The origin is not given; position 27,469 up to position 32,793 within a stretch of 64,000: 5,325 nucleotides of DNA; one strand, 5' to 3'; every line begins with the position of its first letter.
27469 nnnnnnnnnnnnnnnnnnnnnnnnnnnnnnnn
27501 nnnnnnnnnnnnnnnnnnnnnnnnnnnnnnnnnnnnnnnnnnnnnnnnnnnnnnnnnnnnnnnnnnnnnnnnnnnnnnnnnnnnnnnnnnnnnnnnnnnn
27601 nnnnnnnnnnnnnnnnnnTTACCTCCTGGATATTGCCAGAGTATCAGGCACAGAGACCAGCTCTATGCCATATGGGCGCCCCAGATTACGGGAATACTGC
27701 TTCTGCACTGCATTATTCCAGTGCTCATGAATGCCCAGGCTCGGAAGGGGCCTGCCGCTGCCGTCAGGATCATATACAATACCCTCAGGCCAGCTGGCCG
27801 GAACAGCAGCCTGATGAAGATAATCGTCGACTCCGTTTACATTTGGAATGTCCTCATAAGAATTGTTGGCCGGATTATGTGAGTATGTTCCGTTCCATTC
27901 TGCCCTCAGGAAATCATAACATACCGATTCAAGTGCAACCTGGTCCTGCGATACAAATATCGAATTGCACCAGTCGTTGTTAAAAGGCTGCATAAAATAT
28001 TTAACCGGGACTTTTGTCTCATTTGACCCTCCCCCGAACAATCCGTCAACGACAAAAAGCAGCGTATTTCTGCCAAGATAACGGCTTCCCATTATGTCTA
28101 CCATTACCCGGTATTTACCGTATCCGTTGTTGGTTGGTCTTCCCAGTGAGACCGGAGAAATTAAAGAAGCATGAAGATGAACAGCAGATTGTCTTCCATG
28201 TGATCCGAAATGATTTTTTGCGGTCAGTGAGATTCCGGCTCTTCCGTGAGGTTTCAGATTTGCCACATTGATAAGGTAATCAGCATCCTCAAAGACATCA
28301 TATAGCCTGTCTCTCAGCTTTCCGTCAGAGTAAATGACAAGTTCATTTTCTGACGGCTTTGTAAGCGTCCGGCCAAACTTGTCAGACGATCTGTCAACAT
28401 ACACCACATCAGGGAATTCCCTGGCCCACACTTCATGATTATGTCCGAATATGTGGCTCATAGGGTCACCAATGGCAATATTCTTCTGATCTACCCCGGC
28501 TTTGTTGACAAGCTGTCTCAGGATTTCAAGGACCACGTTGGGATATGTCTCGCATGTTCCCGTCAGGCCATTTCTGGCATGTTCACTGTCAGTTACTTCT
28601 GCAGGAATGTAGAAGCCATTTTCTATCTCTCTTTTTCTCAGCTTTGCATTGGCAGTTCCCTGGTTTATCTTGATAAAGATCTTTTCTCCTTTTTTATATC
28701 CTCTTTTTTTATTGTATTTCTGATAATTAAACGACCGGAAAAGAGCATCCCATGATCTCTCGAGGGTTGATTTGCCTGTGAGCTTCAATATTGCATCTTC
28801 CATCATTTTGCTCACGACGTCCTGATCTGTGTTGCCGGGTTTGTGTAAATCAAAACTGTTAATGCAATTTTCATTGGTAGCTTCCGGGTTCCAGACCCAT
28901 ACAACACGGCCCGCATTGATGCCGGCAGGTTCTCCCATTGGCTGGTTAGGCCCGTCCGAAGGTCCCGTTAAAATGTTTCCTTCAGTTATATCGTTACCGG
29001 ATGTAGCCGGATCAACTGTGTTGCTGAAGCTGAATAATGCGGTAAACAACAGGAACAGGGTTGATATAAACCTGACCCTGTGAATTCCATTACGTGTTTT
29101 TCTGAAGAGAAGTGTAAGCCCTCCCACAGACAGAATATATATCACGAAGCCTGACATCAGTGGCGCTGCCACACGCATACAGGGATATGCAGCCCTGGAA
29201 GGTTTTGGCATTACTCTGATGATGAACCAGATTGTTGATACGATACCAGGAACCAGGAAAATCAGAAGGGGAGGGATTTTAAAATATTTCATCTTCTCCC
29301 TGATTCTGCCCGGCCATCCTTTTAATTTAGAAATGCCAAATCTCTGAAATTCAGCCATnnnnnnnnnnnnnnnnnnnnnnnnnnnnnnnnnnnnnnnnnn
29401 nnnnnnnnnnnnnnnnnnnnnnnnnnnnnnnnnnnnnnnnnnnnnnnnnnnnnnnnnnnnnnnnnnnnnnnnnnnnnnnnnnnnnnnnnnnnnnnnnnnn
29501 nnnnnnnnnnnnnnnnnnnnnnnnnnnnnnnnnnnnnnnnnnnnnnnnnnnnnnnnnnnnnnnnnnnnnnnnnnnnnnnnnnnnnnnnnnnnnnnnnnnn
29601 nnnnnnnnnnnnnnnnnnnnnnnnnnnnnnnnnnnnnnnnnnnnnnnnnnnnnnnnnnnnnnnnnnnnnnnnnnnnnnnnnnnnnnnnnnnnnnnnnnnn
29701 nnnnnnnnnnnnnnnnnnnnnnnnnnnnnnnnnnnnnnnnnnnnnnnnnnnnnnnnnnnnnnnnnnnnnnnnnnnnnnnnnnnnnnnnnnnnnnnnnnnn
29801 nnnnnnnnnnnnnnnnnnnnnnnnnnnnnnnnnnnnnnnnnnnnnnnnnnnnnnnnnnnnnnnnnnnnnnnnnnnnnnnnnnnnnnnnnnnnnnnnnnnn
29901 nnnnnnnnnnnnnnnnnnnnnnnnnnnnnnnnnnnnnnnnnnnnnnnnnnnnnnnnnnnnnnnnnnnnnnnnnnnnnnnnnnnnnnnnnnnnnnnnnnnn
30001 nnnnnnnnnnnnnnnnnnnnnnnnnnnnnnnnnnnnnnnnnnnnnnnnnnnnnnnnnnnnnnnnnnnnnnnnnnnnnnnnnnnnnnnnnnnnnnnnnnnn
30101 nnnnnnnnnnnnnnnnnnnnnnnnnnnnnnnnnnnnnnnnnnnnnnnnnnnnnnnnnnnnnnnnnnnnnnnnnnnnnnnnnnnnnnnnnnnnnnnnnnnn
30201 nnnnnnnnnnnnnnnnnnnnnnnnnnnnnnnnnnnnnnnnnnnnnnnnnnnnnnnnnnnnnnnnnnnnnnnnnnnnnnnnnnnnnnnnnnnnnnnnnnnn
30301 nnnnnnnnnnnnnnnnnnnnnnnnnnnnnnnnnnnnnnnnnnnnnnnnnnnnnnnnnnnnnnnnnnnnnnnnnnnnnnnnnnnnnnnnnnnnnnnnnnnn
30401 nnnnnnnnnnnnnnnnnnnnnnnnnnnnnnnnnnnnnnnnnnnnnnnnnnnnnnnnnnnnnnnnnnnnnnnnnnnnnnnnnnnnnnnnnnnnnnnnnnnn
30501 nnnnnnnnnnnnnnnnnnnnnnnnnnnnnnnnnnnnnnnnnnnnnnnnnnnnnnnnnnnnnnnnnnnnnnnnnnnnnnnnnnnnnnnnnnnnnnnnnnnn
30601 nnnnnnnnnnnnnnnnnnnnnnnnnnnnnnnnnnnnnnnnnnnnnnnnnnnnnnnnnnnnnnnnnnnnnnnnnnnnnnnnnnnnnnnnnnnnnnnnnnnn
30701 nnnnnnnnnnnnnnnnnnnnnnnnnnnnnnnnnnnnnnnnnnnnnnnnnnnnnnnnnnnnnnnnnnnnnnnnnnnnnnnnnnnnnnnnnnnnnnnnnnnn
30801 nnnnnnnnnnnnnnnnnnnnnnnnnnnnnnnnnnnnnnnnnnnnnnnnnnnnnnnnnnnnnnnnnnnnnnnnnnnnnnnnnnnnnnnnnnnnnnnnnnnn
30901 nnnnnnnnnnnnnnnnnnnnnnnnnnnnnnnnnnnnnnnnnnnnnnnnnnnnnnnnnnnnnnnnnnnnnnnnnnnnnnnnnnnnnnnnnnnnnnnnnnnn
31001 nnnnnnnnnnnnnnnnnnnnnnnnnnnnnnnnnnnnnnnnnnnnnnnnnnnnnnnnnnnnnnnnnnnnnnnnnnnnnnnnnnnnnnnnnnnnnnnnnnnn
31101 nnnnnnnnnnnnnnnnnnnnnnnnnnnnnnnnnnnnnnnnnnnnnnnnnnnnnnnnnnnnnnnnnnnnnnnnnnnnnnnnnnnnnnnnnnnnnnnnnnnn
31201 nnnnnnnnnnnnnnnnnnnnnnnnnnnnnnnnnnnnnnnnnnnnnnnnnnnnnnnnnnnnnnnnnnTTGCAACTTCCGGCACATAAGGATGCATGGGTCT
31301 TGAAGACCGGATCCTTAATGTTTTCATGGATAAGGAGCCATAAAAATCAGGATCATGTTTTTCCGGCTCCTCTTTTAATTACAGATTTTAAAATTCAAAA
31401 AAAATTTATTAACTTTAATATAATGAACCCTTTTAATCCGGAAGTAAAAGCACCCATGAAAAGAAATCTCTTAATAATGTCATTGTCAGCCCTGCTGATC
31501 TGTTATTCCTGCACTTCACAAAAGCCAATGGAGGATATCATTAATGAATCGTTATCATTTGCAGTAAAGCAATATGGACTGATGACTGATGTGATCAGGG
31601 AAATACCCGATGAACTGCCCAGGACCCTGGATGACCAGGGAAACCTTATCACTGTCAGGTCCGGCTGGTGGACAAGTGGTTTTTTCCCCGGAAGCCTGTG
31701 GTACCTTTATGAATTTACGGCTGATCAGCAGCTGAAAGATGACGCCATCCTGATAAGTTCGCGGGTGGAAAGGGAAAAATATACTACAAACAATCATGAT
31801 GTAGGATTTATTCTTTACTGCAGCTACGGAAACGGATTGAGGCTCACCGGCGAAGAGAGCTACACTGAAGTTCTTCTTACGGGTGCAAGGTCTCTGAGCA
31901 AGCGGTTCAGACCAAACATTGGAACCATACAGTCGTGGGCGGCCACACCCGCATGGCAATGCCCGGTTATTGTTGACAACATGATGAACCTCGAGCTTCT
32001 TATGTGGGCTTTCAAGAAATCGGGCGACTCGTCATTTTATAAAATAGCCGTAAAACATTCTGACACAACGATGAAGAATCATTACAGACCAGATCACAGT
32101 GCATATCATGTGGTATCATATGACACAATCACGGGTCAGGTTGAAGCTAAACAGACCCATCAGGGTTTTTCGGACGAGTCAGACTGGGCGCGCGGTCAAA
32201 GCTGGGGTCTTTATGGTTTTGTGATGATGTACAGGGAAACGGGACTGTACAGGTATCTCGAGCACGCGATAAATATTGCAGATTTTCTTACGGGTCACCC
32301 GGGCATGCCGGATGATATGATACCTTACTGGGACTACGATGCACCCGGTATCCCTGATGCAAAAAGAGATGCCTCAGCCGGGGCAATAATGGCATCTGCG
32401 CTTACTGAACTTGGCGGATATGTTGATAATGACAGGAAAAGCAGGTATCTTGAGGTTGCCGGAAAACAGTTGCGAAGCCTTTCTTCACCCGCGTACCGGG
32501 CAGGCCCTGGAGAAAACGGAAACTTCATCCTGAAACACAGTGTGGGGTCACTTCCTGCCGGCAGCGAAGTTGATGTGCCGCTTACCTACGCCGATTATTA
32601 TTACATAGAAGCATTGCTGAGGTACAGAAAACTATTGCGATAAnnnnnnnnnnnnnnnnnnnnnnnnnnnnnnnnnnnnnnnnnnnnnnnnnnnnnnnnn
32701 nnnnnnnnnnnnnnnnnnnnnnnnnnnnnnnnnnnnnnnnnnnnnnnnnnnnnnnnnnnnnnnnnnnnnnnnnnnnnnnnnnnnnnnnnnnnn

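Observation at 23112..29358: Paralogous pair of membrane-anchored DUF362 proteins with a conserved Cys-containing TM hairpin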

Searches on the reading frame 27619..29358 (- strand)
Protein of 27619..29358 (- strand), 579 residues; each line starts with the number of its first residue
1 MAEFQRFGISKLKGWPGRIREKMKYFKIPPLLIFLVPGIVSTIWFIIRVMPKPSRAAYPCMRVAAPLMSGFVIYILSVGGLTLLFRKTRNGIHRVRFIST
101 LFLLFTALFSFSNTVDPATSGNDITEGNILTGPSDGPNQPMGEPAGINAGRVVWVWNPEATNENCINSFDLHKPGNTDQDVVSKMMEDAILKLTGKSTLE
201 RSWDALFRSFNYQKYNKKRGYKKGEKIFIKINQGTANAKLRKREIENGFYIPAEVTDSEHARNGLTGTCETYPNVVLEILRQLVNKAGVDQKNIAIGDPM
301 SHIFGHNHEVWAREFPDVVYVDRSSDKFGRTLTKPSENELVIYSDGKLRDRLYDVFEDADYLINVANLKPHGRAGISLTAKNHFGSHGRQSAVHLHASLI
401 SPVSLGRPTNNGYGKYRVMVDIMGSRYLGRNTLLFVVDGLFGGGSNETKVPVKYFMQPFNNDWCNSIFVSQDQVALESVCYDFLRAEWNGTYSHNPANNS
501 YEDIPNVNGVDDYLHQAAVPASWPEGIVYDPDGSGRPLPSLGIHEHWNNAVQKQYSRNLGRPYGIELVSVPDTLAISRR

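Call 4: search_protein_families(library=pfam, proteins=[window:27619-29358:-], max_evalue=0.01)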
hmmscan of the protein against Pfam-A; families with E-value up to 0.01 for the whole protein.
window:27619-29358:- (579 aa): 1 family
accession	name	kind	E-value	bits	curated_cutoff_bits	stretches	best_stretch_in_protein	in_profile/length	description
PF04015.17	DUF362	-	4.4e-11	43.6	24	1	271-482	18-200/200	Domain of unknown function (DUF362)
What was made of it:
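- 27619..29358 (-): Copy B pre-protein, 579 aa (DUF362-B). Pfam DUF362 at 43.6 bits (call 4).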

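Call 5: search_protein_families(library=ncbifam, proteins=[window:27619-29358:-], max_evalue=0.01)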
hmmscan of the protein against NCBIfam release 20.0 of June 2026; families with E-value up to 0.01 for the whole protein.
window:27619-29358:- (579 aa): 0 families

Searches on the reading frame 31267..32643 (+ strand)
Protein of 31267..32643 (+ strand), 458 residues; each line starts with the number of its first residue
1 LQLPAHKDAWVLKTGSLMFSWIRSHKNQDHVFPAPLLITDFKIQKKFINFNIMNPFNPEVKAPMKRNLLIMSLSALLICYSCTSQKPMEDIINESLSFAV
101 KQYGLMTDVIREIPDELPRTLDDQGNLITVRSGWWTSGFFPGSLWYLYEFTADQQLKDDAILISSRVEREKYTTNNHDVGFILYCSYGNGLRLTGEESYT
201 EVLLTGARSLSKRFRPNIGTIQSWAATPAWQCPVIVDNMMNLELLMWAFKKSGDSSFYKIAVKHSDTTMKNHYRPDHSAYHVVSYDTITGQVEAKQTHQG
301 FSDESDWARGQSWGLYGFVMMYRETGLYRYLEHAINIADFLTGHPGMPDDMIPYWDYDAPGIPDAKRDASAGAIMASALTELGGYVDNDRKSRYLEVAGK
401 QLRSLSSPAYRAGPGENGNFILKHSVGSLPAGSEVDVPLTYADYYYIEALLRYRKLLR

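Call 4: search_protein_families(library=pfam, proteins=[window:31267-32643:+], max_evalue=0.01)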
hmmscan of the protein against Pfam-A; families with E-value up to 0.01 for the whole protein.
window:31267-32643:+ (458 aa): 1 family
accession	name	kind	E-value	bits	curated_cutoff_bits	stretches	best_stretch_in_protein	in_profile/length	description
PF07470.19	Glyco_hydro_88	-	2.8e-08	33.6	26.6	1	133-443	26-323/352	Glycosyl Hydrolase Family 88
